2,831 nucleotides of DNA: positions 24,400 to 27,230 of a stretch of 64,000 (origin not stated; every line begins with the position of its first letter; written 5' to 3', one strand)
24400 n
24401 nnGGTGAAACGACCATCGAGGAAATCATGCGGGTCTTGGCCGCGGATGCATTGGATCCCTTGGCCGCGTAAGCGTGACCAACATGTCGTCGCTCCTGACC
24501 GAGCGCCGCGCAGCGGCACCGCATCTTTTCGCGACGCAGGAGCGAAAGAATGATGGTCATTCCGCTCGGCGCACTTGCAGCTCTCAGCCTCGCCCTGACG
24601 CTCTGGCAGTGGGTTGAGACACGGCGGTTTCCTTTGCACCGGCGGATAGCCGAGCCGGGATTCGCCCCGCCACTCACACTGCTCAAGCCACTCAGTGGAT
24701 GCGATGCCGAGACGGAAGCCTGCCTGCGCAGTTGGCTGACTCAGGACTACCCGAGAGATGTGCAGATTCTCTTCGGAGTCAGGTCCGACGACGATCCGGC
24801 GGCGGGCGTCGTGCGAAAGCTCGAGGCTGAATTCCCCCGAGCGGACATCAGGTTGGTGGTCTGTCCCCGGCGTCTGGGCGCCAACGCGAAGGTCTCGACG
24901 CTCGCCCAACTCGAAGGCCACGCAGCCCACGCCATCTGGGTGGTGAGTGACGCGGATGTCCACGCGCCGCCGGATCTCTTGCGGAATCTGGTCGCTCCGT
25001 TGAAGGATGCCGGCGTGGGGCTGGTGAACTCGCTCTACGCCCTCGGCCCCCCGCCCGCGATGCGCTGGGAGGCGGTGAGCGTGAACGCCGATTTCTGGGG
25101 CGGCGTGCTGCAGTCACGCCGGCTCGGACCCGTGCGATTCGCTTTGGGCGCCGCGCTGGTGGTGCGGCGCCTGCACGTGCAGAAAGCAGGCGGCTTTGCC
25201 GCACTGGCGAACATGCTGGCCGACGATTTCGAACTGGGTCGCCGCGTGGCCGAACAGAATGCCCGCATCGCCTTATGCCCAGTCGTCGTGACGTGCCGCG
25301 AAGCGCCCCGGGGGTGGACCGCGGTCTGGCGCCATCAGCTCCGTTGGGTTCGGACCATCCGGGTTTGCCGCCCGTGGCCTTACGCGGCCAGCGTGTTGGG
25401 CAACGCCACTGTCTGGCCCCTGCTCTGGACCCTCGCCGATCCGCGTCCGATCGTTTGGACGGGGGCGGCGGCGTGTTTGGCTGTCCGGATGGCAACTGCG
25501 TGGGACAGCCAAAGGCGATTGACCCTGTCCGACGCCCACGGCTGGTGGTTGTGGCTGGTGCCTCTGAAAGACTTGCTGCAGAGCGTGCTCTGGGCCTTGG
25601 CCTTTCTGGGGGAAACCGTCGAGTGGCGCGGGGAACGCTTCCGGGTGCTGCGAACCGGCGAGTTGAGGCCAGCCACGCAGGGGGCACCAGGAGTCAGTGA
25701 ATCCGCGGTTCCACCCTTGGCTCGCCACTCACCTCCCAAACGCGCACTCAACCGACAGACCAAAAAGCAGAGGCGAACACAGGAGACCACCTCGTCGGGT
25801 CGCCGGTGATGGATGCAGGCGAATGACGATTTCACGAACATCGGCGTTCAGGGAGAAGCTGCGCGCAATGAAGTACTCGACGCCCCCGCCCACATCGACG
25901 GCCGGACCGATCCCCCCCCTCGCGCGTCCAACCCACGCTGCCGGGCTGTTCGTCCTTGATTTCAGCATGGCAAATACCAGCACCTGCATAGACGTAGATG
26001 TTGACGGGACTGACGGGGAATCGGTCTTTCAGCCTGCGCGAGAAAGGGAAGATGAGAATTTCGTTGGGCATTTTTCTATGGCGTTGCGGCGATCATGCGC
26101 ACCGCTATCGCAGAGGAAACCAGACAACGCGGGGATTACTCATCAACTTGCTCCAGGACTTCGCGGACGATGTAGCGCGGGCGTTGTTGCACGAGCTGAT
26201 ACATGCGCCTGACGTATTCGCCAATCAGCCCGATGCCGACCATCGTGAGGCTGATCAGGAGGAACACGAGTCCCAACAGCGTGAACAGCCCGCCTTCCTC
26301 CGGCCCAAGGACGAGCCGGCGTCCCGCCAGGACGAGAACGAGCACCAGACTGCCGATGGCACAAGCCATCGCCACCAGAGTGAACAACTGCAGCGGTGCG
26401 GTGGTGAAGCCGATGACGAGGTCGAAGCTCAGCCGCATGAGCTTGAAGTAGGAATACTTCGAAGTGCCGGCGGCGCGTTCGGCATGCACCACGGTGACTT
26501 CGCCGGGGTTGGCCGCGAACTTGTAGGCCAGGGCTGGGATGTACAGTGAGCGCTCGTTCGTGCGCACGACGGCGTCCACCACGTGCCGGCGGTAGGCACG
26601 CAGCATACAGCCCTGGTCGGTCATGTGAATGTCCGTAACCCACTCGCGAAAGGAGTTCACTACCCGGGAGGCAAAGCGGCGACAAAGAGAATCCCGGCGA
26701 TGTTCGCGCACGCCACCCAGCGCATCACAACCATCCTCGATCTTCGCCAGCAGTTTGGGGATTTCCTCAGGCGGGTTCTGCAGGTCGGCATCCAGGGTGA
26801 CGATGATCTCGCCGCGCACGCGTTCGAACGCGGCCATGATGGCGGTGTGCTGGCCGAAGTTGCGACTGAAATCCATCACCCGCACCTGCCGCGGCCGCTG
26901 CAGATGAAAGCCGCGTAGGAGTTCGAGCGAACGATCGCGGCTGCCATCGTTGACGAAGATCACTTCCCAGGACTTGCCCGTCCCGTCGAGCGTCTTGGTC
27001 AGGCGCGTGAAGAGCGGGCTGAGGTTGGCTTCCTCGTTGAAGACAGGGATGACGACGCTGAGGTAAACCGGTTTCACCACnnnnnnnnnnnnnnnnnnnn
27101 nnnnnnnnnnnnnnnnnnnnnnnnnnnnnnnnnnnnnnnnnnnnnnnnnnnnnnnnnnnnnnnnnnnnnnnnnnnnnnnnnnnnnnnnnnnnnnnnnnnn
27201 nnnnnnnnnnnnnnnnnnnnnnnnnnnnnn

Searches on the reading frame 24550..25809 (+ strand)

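Call 50: search_protein_families(library=pfam, proteins=[window:24550-25809:+], max_evalue=0.0001)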
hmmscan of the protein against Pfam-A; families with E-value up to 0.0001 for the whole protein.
window:24550-25809:+ (419 aa): 3 families
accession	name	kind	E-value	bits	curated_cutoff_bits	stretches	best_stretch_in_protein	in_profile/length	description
PF13506.12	Glyco_transf_21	-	3.1e-35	121.7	21.7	1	96-268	1-174/174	Glycosyl transferase family 21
PF13641.12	Glyco_tranf_2_3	-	1.7e-22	81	27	1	56-269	17-230/230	Glycosyltransferase like family 2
PF13632.12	Glyco_trans_2_3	-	1.1e-16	61.6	27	1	133-314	5-196/198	Glycosyl transferase family group 2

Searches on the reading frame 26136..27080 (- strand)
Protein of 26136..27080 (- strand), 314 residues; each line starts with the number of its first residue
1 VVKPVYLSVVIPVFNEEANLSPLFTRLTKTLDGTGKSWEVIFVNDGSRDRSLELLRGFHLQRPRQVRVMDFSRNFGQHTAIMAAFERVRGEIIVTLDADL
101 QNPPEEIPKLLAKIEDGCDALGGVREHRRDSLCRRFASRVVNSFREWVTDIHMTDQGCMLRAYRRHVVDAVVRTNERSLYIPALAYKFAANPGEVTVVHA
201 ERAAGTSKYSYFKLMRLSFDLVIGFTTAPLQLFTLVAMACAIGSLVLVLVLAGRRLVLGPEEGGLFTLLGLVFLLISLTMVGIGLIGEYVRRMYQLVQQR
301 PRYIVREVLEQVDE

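Call 50: search_protein_families(library=pfam, proteins=[window:26136-27080:-], max_evalue=0.0001)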
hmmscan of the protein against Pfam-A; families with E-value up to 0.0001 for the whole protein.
window:26136-27080:- (314 aa): 2 families
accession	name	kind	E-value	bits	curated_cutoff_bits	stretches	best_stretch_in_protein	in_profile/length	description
PF00535.33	Glycos_transf_2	-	6.4e-32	111.2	23.3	1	8-168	1-164/168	Glycosyl transferase family 2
PF13641.12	Glyco_tranf_2_3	-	1.2e-06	29.1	27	1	7-136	3-134/230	Glycosyltransferase like family 2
